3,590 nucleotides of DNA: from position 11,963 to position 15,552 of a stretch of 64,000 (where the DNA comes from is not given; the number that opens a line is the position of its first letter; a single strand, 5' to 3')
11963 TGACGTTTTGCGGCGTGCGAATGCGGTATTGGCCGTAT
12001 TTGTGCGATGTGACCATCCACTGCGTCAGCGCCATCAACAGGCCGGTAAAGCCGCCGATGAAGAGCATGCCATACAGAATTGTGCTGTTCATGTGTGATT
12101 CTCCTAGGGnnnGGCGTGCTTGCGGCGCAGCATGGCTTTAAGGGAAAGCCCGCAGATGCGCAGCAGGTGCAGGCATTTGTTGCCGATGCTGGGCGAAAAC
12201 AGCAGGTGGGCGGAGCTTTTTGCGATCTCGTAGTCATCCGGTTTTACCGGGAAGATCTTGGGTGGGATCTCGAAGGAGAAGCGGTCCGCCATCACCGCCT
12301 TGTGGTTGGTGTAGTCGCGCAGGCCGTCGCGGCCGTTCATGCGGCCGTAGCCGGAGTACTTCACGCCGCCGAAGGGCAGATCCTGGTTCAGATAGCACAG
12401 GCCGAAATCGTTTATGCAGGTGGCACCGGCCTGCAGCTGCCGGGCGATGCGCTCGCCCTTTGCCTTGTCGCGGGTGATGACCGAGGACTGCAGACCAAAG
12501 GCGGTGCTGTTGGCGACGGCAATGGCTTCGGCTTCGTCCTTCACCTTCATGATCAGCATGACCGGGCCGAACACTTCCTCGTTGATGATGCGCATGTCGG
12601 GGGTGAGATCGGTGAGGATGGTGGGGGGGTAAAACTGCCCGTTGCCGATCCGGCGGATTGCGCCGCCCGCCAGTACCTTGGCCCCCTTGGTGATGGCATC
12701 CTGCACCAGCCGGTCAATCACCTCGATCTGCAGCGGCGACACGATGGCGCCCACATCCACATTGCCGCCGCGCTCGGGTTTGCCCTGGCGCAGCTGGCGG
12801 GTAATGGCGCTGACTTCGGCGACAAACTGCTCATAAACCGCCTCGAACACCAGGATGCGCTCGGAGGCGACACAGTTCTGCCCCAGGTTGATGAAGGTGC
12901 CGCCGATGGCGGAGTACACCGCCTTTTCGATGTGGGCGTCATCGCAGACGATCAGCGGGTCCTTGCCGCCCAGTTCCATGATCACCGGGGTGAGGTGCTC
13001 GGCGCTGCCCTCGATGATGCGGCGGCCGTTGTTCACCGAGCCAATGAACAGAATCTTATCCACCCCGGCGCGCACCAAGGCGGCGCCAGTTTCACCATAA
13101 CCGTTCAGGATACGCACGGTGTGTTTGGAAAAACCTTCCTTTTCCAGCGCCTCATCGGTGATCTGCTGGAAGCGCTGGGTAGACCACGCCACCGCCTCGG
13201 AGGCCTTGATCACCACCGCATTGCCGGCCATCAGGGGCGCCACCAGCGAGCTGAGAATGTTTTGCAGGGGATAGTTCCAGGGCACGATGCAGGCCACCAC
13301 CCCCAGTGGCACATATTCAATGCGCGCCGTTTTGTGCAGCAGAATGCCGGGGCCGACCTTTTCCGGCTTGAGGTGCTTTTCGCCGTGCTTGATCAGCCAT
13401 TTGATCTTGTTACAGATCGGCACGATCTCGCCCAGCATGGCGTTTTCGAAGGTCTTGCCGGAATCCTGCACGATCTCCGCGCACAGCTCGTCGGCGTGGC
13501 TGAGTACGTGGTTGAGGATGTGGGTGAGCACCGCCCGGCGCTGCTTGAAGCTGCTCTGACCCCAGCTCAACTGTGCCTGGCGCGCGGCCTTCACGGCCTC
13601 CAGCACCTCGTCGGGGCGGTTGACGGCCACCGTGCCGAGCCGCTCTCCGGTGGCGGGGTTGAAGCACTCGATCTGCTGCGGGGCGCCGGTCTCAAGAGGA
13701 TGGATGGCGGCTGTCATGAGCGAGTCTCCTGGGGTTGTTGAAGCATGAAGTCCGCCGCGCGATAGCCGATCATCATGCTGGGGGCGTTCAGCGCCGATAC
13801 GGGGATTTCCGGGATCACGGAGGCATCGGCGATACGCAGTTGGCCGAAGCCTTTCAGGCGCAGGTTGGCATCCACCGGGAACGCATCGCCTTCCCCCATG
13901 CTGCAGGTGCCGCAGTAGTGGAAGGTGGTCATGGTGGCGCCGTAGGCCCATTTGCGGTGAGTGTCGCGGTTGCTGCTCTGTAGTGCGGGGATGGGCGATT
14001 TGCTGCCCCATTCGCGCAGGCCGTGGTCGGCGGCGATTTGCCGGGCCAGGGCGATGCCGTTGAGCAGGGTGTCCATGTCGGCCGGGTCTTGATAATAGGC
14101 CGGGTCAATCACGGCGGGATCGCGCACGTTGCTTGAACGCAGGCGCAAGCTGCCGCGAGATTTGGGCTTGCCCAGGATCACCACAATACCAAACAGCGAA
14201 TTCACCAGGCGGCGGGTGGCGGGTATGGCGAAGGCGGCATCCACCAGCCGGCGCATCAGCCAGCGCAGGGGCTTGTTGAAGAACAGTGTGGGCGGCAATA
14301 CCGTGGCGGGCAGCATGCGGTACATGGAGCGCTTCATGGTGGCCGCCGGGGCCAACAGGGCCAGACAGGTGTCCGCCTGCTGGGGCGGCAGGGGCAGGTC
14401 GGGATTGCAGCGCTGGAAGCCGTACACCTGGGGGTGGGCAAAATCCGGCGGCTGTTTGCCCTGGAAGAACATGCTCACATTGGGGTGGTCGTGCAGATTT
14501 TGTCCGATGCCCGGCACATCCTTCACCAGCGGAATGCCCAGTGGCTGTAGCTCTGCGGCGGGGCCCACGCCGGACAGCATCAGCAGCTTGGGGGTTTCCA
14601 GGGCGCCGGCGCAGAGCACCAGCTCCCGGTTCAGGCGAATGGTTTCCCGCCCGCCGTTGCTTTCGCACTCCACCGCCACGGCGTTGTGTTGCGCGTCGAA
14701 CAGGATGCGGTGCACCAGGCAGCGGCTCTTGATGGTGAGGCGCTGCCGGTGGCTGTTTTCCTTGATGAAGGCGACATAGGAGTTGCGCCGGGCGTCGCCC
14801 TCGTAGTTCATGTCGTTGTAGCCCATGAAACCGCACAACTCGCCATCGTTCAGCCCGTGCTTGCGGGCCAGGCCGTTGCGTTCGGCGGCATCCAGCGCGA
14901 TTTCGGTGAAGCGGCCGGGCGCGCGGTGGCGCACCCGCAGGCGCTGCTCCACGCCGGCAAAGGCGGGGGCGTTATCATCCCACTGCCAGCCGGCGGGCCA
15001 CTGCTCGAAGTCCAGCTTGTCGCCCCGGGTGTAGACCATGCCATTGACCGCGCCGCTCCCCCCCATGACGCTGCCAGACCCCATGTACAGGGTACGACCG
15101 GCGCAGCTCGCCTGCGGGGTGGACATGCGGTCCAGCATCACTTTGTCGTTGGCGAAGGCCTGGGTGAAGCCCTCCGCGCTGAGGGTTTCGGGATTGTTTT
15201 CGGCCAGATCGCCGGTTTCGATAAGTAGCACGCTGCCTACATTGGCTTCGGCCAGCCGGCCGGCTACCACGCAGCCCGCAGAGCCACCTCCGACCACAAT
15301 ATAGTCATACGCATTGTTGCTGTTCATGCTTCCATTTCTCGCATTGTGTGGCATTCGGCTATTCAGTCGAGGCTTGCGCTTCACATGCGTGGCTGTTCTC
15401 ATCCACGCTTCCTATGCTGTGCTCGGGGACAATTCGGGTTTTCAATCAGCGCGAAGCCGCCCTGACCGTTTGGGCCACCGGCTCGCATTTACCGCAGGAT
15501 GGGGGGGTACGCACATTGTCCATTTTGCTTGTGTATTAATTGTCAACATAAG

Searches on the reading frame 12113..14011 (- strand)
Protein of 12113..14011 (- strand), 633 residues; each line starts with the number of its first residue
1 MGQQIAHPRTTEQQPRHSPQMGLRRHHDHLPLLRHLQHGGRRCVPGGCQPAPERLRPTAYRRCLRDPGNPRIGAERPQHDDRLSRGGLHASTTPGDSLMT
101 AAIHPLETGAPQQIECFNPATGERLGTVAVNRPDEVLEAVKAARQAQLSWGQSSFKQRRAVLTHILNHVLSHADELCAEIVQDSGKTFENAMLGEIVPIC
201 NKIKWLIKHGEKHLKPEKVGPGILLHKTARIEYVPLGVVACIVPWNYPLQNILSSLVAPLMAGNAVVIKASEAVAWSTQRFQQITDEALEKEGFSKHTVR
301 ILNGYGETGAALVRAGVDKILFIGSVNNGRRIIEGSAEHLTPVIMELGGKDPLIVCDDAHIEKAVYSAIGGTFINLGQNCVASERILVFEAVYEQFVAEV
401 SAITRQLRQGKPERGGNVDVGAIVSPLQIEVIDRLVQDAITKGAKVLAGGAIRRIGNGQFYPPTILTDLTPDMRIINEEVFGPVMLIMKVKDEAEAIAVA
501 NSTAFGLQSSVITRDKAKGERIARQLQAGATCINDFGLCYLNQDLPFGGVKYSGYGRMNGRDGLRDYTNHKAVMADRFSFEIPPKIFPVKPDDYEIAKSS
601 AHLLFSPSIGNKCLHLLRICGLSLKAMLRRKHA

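Call 19: search_protein_families(library=pfam, proteins=[window:12113-14011:-], max_evalue=0.001)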
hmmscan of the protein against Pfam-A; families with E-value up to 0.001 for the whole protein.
window:12113-14011:- (633 aa): 1 family
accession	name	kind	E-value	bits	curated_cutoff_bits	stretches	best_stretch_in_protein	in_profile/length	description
PF00171.27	Aldedh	-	4.2e-130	434.8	23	1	112-573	7-461/461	Aldehyde dehydrogenase family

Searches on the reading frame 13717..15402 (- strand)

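Call 19: search_protein_families(library=pfam, proteins=[window:13717-15402:-], max_evalue=0.001)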
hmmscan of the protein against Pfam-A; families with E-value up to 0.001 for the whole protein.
window:13717-15402:- (562 aa): 5 families
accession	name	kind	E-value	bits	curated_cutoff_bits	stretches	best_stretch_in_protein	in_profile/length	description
PF00732.25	GMC_oxred_N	-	2.2e-43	149.1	23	1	32-307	1-217/218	GMC oxidoreductase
PF05199.19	GMC_oxred_C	-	2.8e-26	93.2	24.6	1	413-546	1-139/139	GMC oxidoreductase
PF00890.30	FAD_binding_2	-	0.00012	21.8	20.4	1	33-270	1-206/414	FAD binding domain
PF01266.30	DAO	-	0.00017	21.7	27.9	0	33-67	1-35/353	FAD dependent oxidoreductase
PF07992.20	Pyr_redox_2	-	0.00064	19.7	26.1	0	32-65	1-33/291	Pyridine nucleotide-disulphide oxidoreductase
